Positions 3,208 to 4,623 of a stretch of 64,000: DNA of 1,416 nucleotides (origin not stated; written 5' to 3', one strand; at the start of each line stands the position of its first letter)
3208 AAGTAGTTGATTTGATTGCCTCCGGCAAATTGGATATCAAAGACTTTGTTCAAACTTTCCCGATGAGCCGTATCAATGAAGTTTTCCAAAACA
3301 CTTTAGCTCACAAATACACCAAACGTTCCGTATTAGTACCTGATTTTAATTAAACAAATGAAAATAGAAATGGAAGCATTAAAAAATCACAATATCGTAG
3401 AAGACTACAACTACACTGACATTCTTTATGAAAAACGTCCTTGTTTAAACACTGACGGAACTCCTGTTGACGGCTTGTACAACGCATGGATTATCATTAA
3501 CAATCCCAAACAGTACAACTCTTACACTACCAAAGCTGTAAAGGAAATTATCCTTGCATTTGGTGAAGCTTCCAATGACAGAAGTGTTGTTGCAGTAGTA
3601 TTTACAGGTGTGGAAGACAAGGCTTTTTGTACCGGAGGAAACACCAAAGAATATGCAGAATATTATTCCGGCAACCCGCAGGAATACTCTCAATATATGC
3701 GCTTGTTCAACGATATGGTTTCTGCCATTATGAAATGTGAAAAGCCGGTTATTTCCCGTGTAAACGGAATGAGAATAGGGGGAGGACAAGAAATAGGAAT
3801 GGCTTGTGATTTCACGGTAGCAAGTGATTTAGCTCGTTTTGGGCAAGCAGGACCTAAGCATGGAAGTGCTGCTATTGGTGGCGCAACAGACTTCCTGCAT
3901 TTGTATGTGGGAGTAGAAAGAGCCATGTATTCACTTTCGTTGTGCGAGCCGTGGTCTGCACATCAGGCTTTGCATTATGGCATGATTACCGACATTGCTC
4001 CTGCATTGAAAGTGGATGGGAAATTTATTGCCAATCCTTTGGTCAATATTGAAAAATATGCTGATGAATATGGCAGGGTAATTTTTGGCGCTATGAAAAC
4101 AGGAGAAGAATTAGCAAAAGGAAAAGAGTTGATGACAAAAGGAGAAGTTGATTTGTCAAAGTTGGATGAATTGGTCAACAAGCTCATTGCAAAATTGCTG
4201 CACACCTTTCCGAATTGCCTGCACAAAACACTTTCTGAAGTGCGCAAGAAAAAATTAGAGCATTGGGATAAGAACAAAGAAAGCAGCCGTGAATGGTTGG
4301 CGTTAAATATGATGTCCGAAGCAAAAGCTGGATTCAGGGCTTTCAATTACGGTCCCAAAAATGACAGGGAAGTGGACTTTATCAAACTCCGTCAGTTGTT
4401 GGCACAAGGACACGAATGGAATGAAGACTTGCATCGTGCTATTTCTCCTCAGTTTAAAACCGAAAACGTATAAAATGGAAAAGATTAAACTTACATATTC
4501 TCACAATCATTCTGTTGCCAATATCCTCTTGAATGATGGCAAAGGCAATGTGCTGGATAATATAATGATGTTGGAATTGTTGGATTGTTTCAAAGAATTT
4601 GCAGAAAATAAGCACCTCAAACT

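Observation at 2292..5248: Had/Oah/Dch-like triad with no dearomatizing benzoyl-CoA reductase in the window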

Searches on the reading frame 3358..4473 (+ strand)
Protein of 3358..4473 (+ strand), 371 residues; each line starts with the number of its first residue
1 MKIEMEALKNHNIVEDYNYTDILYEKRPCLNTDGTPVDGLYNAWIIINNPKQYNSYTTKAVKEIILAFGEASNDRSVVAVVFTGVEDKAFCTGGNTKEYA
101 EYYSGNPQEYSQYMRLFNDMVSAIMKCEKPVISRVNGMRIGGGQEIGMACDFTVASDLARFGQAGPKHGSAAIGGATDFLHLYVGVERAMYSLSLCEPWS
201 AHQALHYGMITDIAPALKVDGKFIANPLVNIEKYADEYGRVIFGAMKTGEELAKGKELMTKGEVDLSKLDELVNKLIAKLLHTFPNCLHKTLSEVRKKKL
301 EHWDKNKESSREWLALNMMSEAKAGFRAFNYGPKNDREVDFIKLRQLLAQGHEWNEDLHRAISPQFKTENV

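Call 5: search_protein_families(library=ncbifam, proteins=[window:3358-4473:+], max_evalue=0.00001)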
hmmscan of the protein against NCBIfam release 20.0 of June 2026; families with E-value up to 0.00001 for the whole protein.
window:3358-4473:+ (371 aa): 65 families (the best 25 are shown)
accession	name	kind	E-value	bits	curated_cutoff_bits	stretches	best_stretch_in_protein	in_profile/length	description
TIGR03200.1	dearomat_oah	equivalog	3.4e-180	598.8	464.45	1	8-359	1-356/360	6-oxocyclohex-1-ene-1-carbonyl-CoA hydratase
TIGR03210.1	badI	equivalog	2.2e-37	128.8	467.6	1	42-221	12-187/256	2-ketocyclohexanecarboxyl-CoA hydrolase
NF005637.0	PRK07396.1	equivalog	6.9e-36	124.1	380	1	43-221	24-200/273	1,4-dihydroxy-2-naphthoyl-CoA synthase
TIGR01929.1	menB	equivalog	3.1e-31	108.8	342.7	1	43-223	14-192/259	1,4-dihydroxy-2-naphthoyl-CoA synthase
NF046063.1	oxepin_alt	equivalog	1.4e-29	103.3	300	1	45-215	13-182/254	oxepin-CoA hydrolase, alternative type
NF004840.0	PRK06190.1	equivalog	2e-26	93.2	253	1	45-217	17-185/260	enoyl-CoA hydratase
NF004475.0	PRK05809.1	subfamily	4.2e-26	92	394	1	43-214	15-183/260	short-chain-enoyl-CoA hydratase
NF051848.1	EnCoAHydtEchA19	equivalog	2.9e-25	89.3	400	1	45-216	13-183/258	enoyl-CoA hydratase EchA19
NF005700.0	PRK07511.1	subfamily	7.5e-25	88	274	1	46-214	17-184/260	enoyl-CoA hydratase family protein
NF042430.2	EnCoAhydt_DpgD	equivalog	1.4e-24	87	400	1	43-220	8-187/258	enoyl-CoA-hydratase DpgD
NF004795.0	PRK06143.1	subfamily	5.6e-24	85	283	1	45-222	22-195/260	enoyl-CoA hydratase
NF004796.0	PRK06144.1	subfamily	1.2e-23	83.9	272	1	43-220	19-195/262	enoyl-CoA hydratase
NF004634.0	PRK05980.1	equivalog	1.6e-23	83.5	375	1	44-216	15-188/263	crotonase/enoyl-CoA hydratase family protein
NF006699.0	PRK09245.1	subfamily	7.9e-23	81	354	1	45-216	16-191/266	crotonase/enoyl-CoA hydratase family protein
NF004525.0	PRK05870.1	equivalog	2.2e-22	80.2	285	1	43-217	14-184/249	enoyl-CoA hydratase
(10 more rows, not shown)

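Call 6: search_protein_families(library=pfam, proteins=[window:3358-4473:+], max_evalue=0.00001)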
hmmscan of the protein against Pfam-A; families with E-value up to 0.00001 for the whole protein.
window:3358-4473:+ (371 aa): 2 families
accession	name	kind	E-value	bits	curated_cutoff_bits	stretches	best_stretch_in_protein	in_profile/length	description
PF00378.25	ECH_1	-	1e-39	136.8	27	1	45-224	9-184/251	Enoyl-CoA hydratase/isomerase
PF16113.10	ECH_2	-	2e-19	70.7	27.2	1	44-210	3-168/335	Enoyl-CoA hydratase/isomerase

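Call 8: find_encoding_contigs(protein=window:3358-4473:+, flank=10000, max_places=10)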
Protein window:3358-4473:+ (371 aa): 2 contigs read that carry it; 2 places shown.
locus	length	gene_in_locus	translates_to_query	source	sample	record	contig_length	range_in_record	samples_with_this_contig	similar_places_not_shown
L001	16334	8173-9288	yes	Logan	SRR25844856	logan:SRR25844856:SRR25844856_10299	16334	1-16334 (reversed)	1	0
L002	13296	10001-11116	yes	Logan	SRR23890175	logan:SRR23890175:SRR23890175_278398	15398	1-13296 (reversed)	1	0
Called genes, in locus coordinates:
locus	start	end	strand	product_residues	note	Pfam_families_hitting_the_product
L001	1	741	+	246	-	?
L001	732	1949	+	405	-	PF06050:HGD-D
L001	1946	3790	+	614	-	PF02558:ApbA, PF03807:F420_oxidored (faint), PF08546:ApbA_C, PF01869:BcrAD_BadFG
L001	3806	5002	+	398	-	PF00108:Thiolase_N, PF02803:Thiolase_C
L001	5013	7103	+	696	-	PF00378:ECH_1, PF16113:ECH_2 (weak)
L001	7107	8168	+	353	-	PF08240:ADH_N, PF01262:AlaDh_PNT_C (faint), PF00107:ADH_zinc_N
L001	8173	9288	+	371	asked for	PF00378:ECH_1, PF16113:ECH_2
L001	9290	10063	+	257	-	PF00378:ECH_1, PF16113:ECH_2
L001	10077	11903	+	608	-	PF01558:POR, PF01855:POR_N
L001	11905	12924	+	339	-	PF02775:TPP_enzyme_C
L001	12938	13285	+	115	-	PF00037:Fer4 (weak), PF12838:Fer4_7 (weak)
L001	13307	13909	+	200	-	PF12804:NTP_transf_3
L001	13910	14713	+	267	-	PF02625:XdhC_CoxI, PF02254:TrkA_N (weak), PF13478:XdhC_C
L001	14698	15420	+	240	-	PF00106:adh_short, PF01370:Epimerase, PF08659:KR, PF13561:adh_short_C2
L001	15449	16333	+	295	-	?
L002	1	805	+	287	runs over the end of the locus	PF01869:BcrAD_BadFG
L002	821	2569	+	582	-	PF00501:AMP-binding, PF23562:AMP-binding_C_3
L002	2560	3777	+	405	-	PF06050:HGD-D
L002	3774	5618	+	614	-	PF02558:ApbA, PF03807:F420_oxidored (faint), PF08546:ApbA_C, PF01869:BcrAD_BadFG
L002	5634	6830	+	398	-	PF00108:Thiolase_N, PF02803:Thiolase_C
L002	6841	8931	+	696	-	PF00378:ECH_1, PF16113:ECH_2 (weak)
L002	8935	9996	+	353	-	PF08240:ADH_N, PF01262:AlaDh_PNT_C (faint), PF00107:ADH_zinc_N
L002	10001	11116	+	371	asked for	PF00378:ECH_1, PF16113:ECH_2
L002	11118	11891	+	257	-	PF00378:ECH_1, PF16113:ECH_2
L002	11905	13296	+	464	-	?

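Call 12: search_protein_families(library=ncbifam, proteins=[L002:2-805:+, L002:821-2569:+, L002:2560-3777:+, L002:3774-5618:+, L002:5634-6830:+, L001:1-741:+], max_evalue=0.00001)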
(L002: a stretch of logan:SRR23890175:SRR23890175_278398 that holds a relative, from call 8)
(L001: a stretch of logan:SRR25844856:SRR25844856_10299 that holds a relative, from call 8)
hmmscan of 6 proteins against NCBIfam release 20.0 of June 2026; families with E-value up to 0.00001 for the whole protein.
L002:2-805:+ (267 aa): 5 families
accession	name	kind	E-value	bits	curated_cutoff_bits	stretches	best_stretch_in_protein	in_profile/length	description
TIGR02261.1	benz_CoA_red_D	equivalog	1.1e-94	316.5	312.85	1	7-249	21-262/262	benzoyl-CoA reductase subunit D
TIGR00241.1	CoA_E_activ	domain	1.3e-39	136.3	125.4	1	46-247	52-247/248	acyl-CoA dehydratase activase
TIGR03192.1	benz_CoA_bzdQ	equivalog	2.1e-28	99.7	380.2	1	27-249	67-286/293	benzoyl-CoA reductase, bzd-type, subunit Q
TIGR02259.1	benz_CoA_red_A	equivalog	7.1e-25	87.6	578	1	41-246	222-429/432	benzoyl-CoA reductase subunit A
TIGR03286.1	methan_mark_15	hypoth_equivalog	1.1e-19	70.8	455.75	1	30-248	181-400/404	methanogenesis marker 15 protein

L002:821-2569:+ (582 aa): 100 families (the best 25 are shown)
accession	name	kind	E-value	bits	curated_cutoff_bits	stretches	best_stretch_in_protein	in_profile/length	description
NF004837.0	PRK06187.1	subfamily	7.9e-72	242.2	476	1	14-465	6-468/531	long-chain-fatty-acid--CoA ligase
NF009232.0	PRK12582.1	subfamily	9.8e-59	199.1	777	1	12-561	45-617/624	acyl-CoA synthetase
NF005801.1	PRK07656.1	equivalog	1.3e-55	189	657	1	42-454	22-435/500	FadD3 family acyl-CoA ligase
TIGR01923.1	menE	equivalog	2.2e-52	178.4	330.15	1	48-460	1-386/442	o-succinylbenzoate--CoA ligase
NF038343.1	ligase_FadD11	exception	7.1e-52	176.6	950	2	305-560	329-584/585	fatty acid--CoA ligase FadD11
NF004114.0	PRK05605.1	equivalog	1.4e-50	172.2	766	1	158-466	196-516/575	long-chain-fatty-acid--CoA ligase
NF005702.0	PRK07514.1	subfamily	1.9e-45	155.2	558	1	41-454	24-432/506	malonyl-CoA synthase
NF005307.0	PRK06839.1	equivalog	2.5e-43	148.5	748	1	43-458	24-429/496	o-succinylbenzoate--CoA ligase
NF005714.0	PRK07529.1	subfamily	9.9e-43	146.4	632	1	13-453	31-505/640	acyl-CoA synthetase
NF002966.0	PRK03640.1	equivalog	1.5e-42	145.9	556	1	43-460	24-419/483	o-succinylbenzoate--CoA ligase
NF006181.0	PRK08314.1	subfamily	9.8e-42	142.9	705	1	45-454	48-483/563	long-chain-fatty-acid--CoA ligase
NF006182.0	PRK08316.1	subfamily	2.1e-41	142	663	1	16-455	11-450/523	fatty acyl-CoA synthetase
TIGR01733.1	AA-adenyl-dom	subfamily_domain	3.6e-41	141.3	317.4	1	54-454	7-409/409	amino acid adenylation domain-containing protein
NF006386.0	PRK08633.1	equivalog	3.9e-40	137.5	1221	1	183-446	784-1065/1147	acyl-[ACP]--phospholipid O-acyltransferase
NF004511.1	PRK05852.1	equivalog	6.1e-40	137.3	650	1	42-459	22-441/505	FadD7 family fatty acid--CoA ligase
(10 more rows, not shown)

L002:2560-3777:+ (405 aa): 4 families
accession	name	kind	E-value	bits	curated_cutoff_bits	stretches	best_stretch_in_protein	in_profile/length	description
NF052455.1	HyiscapDhHadB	equivalog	3.8e-67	226.7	750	1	20-402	22-398/398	(R)-2-hydroxyisocaproyl-CoA dehydratase subunit alpha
TIGR02260.1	benz_CoA_red_B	equivalog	3.9e-49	167.4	486.55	1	13-395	15-410/413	benzoyl-CoA reductase subunit B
TIGR03191.1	benz_CoA_bzdO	equivalog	1.5e-25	90.3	448.6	1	63-293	71-295/430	benzoyl-CoA reductase, bzd-type, subunit O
NF040772.1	double_cubane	equivalog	5.1e-21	75.1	350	1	151-398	123-372/372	double-cubane-cluster-containing anaerobic reductase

L002:3774-5618:+ (614 aa): 20 families
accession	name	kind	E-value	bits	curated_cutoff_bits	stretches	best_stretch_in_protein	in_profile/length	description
TIGR00241.1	CoA_E_activ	domain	2e-50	171.7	125.4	1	352-594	3-248/248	acyl-CoA dehydratase activase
TIGR00745.1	apbA_panE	subfamily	4e-47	161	141.35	1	8-312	1-303/305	2-dehydropantoate 2-reductase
NF005091.0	PRK06522.2-2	equivalog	6.5e-34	117.5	252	1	8-313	3-299/302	2-dehydropantoate 2-reductase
NF005088.0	PRK06522.1-2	subfamily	1.5e-31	109.7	371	1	8-310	2-301/308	2-dehydropantoate 2-reductase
TIGR02259.1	benz_CoA_red_A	equivalog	2e-30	105.9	578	1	399-540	224-370/432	benzoyl-CoA reductase subunit A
NF005092.1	PRK06522.2-3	equivalog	3.1e-25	88.9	500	1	8-310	2-294/296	2-dehydropantoate 2-reductase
NF004887.0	PRK06249.1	equivalog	3.2e-25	89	360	1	4-291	3-291/316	putative 2-dehydropantoate 2-reductase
TIGR03192.1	benz_CoA_bzdQ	equivalog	2e-23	83.3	380.2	1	352-570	35-260/293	benzoyl-CoA reductase, bzd-type, subunit Q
TIGR03286.1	methan_mark_15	hypoth_equivalog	4.3e-23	81.9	455.75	1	301-597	109-403/404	methanogenesis marker 15 protein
NF005089.0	PRK06522.1-4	subfamily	2.8e-20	72.9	223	2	7-113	1-104/326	2-dehydropantoate 2-reductase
NF005094.0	PRK06522.2-5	equivalog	1.2e-19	70.8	382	1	8-298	2-289/307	2-dehydropantoate 2-reductase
NF009542.0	PRK12921.1-4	equivalog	5.6e-19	68.5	288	1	7-297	2-269/286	oxidoreductase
TIGR02261.1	benz_CoA_red_D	equivalog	1.8e-17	63.4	312.85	1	430-547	90-207/262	benzoyl-CoA reductase subunit D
NF005093.0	PRK06522.2-4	equivalog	2.1e-17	63.4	308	1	5-313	2-299/304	2-dehydropantoate 2-reductase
NF006083.0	PRK08229.1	equivalog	6.2e-17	61.6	371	1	7-244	3-232/341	2-dehydropantoate 2-reductase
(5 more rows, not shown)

L002:5634-6830:+ (398 aa): 32 families (the best 25 are shown)
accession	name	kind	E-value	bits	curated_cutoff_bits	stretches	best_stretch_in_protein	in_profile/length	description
TIGR01930.1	AcCoA-C-Actrans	subfamily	4.9e-48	164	240.55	1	29-396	14-385/385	acetyl-CoA C-acyltransferase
NF004853.0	PRK06205.1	subfamily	3.2e-41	141.7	551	1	31-396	21-401/404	acetyl-CoA C-acetyltransferase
NF006552.0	PRK09051.1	subfamily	3.4e-39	135.2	565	1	30-396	22-393/395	beta-ketothiolase BktB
NF042999.1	bketothiol_BktB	equivalog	9.1e-34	117.3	725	1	35-396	26-392/394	beta-ketothiolase BktB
NF006086.0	PRK08235.1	equivalog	3.4e-33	115.3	526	1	31-397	21-392/393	acetyl-CoA C-acetyltransferase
NF042967.1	AcCoAtase_PhaA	equivalog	7.2e-31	107.7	740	1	31-369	21-367/396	acetyl-CoA acetyltransferase PhaA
NF005033.0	PRK06445.1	equivalog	7.2e-29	101.1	511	1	32-395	29-392/395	acetyl-CoA C-acetyltransferase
NF006551.0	PRK09050.1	subfamily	1e-28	100.6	605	1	82-394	76-397/401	3-oxoadipyl-CoA thiolase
NF006740.0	PRK09268.1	equivalog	1.9e-28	99.6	539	1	38-395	37-429/431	acetyl-CoA C-acetyltransferase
NF006001.0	PRK08131.1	equivalog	2.2e-28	99.3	622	1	30-394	20-396/401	3-oxoadipyl-CoA thiolase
TIGR02430.1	pcaF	equivalog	5.1e-28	98.2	597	1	82-395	75-397/400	3-oxoadipyl-CoA thiolase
NF004206.0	PRK05656.1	subfamily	2.7e-27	95.8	688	1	30-392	20-387/392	acetyl-CoA C-acetyltransferase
NF006516.0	PRK08963.1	equivalog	2.9e-27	95.6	560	1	157-397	178-435/436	acetyl-CoA C-acyltransferase FadI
NF005212.0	PRK06690.1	equivalog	8e-27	94.4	498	1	55-397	42-360/363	acetyl-CoA C-acyltransferase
NF005494.0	PRK07108.1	equivalog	2.6e-25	89.2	615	1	39-397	30-391/392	acetyl-CoA C-acyltransferase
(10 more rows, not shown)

L001:1-741:+ (246 aa): 58 families (the best 25 are shown)
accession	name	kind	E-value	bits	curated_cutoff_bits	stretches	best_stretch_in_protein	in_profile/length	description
NF009232.0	PRK12582.1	subfamily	3.5e-27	94.9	777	1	1-225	387-617/624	acyl-CoA synthetase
NF038343.1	ligase_FadD11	exception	8.9e-23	80.5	950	1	6-224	366-584/585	fatty acid--CoA ligase FadD11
TIGR01923.1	menE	equivalog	8e-20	71.1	330.15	1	4-125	262-387/442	o-succinylbenzoate--CoA ligase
NF005801.1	PRK07656.1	equivalog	5.2e-19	68.3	657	1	14-118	330-435/500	FadD3 family acyl-CoA ligase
NF041592.1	carboxyl_red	equivalog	1.7e-17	62.4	1300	1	37-224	446-622/1160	carboxylic acid reductase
NF004837.0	PRK06187.1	subfamily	2.4e-17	62.4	476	1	1-129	321-468/531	long-chain-fatty-acid--CoA ligase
NF005702.0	PRK07514.1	subfamily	2.6e-17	62.4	558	1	14-119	317-433/506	malonyl-CoA synthase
NF052580.1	Str24CoAsynCasG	equivalog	3.3e-17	62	750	1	1-120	354-482/548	steroid-24-oyl-CoA synthetase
NF002966.0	PRK03640.1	equivalog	4e-17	62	556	1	2-124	289-419/483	o-succinylbenzoate--CoA ligase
NF004114.0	PRK05605.1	equivalog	8.5e-17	60.7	766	1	1-130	373-516/575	long-chain-fatty-acid--CoA ligase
NF005676.0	PRK07470.1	equivalog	6.2e-16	58.1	774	1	30-118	374-461/544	acyl-CoA synthetase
NF005877.1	PRK07824.1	equivalog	1.9e-15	56.8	345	1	22-120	202-295/362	o-succinylbenzoate--CoA ligase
NF004822.0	PRK06178.1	equivalog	2e-15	56.4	782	1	11-130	383-515/571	acyl-CoA synthetase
NF006539.0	PRK09029.1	equivalog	2.6e-15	56.2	494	1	19-130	289-400/458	o-succinylbenzoate--CoA ligase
NF005463.0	PRK07059.1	subfamily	2.9e-15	55.7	869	1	2-118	363-489/557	long-chain-fatty-acid--CoA ligase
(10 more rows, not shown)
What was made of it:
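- The ligase is atypical (call 12).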

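Call 14: find_related_loci(query=L002:5-805:+, collection=genome_contigs, flank=10000)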
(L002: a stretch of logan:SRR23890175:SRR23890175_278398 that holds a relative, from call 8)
Query L002:5-805:+ (266 aa) in genome_contigs; peptide patterns used: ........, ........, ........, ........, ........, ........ (x = any residue, [..] = any of these).
362 stretches matched a pattern; 288 encode a relative of the query (tblastn E <= 1e-3); the best 80 are kept; 80 distinct loci.
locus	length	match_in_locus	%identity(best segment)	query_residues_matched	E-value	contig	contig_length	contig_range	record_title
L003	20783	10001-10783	91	1-261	4e-164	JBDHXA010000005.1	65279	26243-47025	MAG: Chlorobiota bacterium isolate AS-MESO-3CA.163 NODE_1716_length_65279_cov_12.952686, whole genome shotgun sequence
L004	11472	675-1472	90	1-266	8e-156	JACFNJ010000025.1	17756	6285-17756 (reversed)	MAG: Bacteroidia bacterium isolate BROCD021 NODE_2305_length_17756_cov_4.407548, whole genome shotgun sequence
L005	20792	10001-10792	83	1-265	5e-152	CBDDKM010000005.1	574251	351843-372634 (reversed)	MAG: Parvicellaceae bacterium isolate 2f2d11d2-0c83-4b6d-90d6-ffcac063f1ac genome assembly, contig: contig_5, whole geno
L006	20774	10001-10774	84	1-258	2e-151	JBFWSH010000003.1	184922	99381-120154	MAG: Flavobacteriales bacterium isolate CA_2019_TPBF_225 NODE_759_length_184922_cov_8.328932_TPBF, whole genome shotgun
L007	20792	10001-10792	81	1-265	2e-150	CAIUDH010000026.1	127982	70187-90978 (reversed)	MAG: uncultured Bacteroidetes bacterium isolate Kiruna3_bin-3834 genome assembly, contig: bin-3834:026/111, whole genome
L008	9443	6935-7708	83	1-258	1e-150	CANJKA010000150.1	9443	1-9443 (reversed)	MAG: Flavobacteriales bacterium isolate RH-23may17-1262 genome assembly, contig: RH-23may17-C59090, whole genome shotgun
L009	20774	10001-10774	83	1-258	1e-149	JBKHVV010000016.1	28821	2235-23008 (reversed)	MAG: Bacteroidia bacterium isolate B_bin_24_strict NODE_16_length_28821_cov_35.936752, whole genome shotgun sequence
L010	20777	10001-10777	81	1-259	2e-149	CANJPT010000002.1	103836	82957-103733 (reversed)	MAG: Lewinellaceae bacterium isolate RH-23may17-741 genome assembly, contig: RH-23may17-C1344, whole genome shotgun sequ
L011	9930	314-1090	82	1-259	2e-149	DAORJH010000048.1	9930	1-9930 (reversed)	MAG TPA_asm: Bacteroidia bacterium isolate AMR_MDS_5556 NODE_1500_length_9930_cov_3.574481, whole genome shotgun sequenc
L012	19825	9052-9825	81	1-258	3e-149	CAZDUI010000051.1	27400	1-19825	MAG TPA_asm: uncultured Weeksellaceae bacterium isolate binchicken_co286_206 genome assembly, contig: NODE_2236_length_2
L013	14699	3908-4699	80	1-265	8e-149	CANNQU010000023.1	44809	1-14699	MAG: Bacteroidetes bacterium isolate RH-9nov16-184 genome assembly, contig: RH-9nov16-C1207, whole genome shotgun sequen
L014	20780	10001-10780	80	1-260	2e-148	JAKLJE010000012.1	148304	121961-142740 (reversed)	MAG: Bacteroidia bacterium isolate MAG.246 MAG.246-NODE_12_length_148304_cov_5.747536, whole genome shotgun sequence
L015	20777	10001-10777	81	1-259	8e-148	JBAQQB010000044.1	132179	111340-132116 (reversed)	MAG: Saprospiraceae bacterium isolate MFD03278_ilm_asm_bin14 k127_9649, whole genome shotgun sequence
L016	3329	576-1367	81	1-265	8e-154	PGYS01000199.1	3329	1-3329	MAG: Ignavibacteriae bacterium HGW-Ignavibacteriae-3 bjp_ig2158_scaffold_10308, whole genome shotgun sequence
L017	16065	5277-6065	81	1-265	1e-147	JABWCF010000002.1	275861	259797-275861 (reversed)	MAG: Flavobacteriales bacterium isolate MAG_49 scaffold_28, whole genome shotgun sequence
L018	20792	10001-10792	80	1-265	4e-147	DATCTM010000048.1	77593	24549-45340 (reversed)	MAG TPA_asm: Vicingaceae bacterium isolate SMAG_U7331 k141_31663, whole genome shotgun sequence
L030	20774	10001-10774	79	1-258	2e-145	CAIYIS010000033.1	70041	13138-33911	MAG: uncultured Bacteroidetes bacterium isolate Kiruna_bin-09093 genome assembly, contig: bin-09093:33/85, whole genome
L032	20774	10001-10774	80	1-258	2e-145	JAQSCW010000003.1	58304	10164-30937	MAG: bacterium isolate U-2019 MAG009 NODE_111_length_58304_cov_9.256743, whole genome shotgun sequence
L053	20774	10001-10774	79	1-258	5e-143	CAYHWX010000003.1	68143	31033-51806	MAG TPA_asm: uncultured Vicingus sp. isolate ERP119705_co15_575 genome assembly, contig: NODE_222_length_68143_cov_6.974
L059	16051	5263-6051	79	1-266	3e-141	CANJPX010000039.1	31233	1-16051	MAG: Bacteroidetes bacterium isolate RH-23may17-678 genome assembly, contig: RH-23may17-C10167, whole genome shotgun seq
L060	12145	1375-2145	79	1-258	8e-141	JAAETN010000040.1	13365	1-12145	MAG: Maribacter sp. isolate Vin_8 VinG_CONTIG187254, whole genome shotgun sequence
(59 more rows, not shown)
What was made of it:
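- All 80 related genomes are MAGs (call 14).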
